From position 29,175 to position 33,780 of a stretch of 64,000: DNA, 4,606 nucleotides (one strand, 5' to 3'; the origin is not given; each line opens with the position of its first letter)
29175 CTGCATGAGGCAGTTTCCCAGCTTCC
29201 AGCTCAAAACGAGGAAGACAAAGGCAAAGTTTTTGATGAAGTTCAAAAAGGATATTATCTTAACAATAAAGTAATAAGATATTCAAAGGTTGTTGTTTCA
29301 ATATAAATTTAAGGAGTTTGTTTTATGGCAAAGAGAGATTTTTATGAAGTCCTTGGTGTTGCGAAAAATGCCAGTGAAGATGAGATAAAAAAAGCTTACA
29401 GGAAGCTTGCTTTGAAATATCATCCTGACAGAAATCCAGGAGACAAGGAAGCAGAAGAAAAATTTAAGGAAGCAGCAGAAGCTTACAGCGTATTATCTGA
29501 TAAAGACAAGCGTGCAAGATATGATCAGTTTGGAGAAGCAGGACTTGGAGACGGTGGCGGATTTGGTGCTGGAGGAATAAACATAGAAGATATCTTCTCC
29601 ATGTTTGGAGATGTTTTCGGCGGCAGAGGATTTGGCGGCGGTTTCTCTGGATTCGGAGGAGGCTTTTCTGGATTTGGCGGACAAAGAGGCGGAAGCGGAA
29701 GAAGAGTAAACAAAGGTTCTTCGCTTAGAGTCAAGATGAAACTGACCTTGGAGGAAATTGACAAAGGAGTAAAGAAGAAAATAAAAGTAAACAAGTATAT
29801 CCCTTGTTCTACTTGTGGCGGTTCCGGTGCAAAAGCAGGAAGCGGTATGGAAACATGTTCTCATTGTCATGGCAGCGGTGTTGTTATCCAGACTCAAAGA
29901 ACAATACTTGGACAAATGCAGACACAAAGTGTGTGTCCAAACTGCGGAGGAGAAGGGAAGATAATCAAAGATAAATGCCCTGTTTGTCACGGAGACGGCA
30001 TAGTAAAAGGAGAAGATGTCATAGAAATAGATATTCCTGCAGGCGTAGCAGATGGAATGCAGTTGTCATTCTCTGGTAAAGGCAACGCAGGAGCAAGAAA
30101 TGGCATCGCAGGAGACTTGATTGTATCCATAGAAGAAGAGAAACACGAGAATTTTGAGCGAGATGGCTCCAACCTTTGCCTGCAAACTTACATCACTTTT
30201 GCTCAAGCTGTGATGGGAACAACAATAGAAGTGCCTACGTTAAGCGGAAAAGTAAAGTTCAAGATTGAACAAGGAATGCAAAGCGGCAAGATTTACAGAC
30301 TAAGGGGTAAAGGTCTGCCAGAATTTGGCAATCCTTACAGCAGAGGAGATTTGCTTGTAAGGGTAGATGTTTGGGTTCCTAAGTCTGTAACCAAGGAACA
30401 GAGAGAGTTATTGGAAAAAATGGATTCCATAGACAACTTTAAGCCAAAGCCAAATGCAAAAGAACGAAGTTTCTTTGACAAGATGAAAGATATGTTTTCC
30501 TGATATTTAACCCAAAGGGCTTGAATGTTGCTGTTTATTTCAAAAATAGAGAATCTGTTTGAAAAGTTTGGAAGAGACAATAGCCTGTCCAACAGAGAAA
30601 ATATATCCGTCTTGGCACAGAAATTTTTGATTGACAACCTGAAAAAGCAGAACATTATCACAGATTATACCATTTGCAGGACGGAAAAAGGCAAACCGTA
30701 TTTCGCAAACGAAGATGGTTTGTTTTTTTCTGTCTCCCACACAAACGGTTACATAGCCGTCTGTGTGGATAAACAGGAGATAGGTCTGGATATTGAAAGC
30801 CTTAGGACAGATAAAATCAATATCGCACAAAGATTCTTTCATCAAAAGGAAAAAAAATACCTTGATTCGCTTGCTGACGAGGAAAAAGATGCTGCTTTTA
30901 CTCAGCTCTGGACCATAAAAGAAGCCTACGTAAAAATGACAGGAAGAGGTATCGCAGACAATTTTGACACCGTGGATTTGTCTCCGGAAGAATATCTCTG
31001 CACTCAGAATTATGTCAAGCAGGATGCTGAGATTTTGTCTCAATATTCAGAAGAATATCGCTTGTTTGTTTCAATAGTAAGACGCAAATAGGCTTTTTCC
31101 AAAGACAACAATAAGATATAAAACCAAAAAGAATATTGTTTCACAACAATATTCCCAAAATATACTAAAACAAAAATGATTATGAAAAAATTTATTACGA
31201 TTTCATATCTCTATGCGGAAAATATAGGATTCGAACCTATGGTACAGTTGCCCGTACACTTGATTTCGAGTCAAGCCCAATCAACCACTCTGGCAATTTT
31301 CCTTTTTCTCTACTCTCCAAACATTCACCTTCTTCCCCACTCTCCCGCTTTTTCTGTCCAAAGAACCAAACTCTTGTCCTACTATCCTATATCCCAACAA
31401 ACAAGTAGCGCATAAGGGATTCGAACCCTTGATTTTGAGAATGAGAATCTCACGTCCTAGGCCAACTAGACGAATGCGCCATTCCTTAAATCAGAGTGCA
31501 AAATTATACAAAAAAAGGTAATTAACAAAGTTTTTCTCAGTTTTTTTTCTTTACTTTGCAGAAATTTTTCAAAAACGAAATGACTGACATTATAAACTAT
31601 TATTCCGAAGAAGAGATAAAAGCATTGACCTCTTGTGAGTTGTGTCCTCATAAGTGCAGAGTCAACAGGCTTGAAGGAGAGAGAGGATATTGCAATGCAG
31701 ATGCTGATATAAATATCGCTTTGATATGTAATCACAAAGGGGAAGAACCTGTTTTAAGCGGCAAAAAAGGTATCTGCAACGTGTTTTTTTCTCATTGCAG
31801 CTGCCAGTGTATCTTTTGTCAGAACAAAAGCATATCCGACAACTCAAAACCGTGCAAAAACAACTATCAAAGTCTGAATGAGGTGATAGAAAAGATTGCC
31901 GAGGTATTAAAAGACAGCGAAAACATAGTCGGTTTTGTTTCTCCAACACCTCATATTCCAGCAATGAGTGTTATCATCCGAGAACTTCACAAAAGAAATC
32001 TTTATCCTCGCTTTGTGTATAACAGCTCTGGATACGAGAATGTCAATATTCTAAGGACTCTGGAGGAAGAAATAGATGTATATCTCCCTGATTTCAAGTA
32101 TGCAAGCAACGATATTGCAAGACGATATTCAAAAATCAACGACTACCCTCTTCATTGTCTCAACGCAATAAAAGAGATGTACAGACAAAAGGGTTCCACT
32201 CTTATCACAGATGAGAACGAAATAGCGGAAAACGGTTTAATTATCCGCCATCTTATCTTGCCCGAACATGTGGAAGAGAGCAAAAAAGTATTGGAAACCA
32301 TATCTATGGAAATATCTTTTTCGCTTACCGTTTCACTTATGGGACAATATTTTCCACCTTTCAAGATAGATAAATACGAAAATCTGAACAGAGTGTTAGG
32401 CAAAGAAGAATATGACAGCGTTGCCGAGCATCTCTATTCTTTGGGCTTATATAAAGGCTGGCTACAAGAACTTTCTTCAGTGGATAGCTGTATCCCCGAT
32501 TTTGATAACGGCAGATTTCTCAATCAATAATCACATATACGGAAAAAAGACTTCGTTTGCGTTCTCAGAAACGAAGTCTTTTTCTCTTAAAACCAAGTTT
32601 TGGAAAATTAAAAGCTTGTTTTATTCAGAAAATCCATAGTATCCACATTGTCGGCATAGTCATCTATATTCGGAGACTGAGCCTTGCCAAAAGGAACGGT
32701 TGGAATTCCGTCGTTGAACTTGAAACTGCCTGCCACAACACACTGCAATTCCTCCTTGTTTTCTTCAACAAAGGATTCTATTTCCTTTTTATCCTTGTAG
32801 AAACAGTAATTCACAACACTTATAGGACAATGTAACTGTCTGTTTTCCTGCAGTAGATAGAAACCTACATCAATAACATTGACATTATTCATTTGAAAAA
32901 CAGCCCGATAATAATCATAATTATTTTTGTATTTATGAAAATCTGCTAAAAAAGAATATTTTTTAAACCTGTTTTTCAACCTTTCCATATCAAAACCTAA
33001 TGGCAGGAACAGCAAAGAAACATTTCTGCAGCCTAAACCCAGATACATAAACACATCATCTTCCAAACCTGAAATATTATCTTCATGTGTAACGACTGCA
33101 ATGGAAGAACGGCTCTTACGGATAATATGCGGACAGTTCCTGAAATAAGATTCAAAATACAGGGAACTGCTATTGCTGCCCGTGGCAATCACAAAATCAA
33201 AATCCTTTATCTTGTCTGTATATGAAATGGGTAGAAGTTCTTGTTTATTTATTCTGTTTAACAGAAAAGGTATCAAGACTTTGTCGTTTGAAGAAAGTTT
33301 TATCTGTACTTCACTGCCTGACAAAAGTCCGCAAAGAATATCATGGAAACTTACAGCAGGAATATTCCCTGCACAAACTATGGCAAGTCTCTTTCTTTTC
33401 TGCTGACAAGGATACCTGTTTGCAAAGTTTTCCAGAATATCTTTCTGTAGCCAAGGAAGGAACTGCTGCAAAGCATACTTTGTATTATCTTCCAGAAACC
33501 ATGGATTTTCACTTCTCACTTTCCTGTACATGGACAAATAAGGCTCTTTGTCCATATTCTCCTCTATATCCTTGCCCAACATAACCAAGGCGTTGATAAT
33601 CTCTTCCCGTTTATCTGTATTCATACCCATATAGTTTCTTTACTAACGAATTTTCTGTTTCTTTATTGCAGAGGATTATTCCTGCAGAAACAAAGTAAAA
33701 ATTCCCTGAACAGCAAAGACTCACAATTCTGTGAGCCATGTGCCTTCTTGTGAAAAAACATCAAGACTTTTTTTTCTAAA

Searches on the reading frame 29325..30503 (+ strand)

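Call 59: search_protein_families(library=pfam, proteins=[window:29325-30503:+], max_evalue=0.00001)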
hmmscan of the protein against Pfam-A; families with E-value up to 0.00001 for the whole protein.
window:29325-30503:+ (392 aa): 3 families
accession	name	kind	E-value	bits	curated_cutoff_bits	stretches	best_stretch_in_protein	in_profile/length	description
PF01556.23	DnaJ_C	-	8.2e-47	159.5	26.6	1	134-352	1-152/152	DnaJ C terminal domain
PF00226.36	DnaJ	-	8.4e-30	103.1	27.8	1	5-67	1-63/63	DnaJ domain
PF00684.25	DnaJ_CXXCXGXG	-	2.8e-18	66.4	32.7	1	161-225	1-65/65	DnaJ central domain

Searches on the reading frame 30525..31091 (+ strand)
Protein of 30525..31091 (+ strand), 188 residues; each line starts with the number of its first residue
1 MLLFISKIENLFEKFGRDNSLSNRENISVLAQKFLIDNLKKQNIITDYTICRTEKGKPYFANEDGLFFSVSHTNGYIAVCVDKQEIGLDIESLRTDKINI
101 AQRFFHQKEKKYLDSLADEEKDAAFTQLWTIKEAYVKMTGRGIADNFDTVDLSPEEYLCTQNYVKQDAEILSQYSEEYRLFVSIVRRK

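Call 59: search_protein_families(library=pfam, proteins=[window:30525-31091:+], max_evalue=0.00001)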
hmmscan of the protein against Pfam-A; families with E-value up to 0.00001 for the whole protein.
window:30525-31091:+ (188 aa): 1 family
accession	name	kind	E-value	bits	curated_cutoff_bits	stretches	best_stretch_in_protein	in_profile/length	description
PF01648.25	ACPS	-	6.6e-18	65.2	25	1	86-155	2-79/111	4'-phosphopantetheinyl transferase superfamily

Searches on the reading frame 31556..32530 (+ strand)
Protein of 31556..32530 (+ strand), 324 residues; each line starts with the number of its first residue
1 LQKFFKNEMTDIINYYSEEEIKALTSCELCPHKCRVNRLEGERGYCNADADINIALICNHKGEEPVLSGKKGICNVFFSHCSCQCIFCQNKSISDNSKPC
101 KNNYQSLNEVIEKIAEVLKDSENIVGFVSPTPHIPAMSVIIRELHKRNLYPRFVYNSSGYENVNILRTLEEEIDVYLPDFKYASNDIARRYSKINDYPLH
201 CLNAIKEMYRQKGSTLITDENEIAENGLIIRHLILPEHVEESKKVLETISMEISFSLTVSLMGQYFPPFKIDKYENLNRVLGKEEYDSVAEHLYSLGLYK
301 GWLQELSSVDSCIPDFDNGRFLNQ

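Call 59: search_protein_families(library=pfam, proteins=[window:31556-32530:+], max_evalue=0.00001)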
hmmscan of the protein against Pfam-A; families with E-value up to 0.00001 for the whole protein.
window:31556-32530:+ (324 aa): 1 family
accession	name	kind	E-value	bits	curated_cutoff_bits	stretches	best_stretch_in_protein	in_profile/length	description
PF04055.27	Radical_SAM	-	3e-07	31.2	29.5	1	77-206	3-137/166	Radical SAM superfamily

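Call 70: search_protein_families(library=ncbifam, proteins=[window:31556-32530:+], max_evalue=0.00001)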
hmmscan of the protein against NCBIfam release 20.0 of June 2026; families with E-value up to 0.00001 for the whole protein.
window:31556-32530:+ (324 aa): 0 families

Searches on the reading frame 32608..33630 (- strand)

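Call 59: search_protein_families(library=pfam, proteins=[window:32608-33630:-], max_evalue=0.00001)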
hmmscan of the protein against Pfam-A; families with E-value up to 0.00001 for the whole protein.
window:32608-33630:- (340 aa): 1 family
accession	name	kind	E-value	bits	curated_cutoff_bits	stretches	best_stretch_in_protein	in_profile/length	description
PF05893.19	LuxC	-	4.5e-06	26.2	21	0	38-130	47-140/401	Acyl-CoA reductase (LuxC)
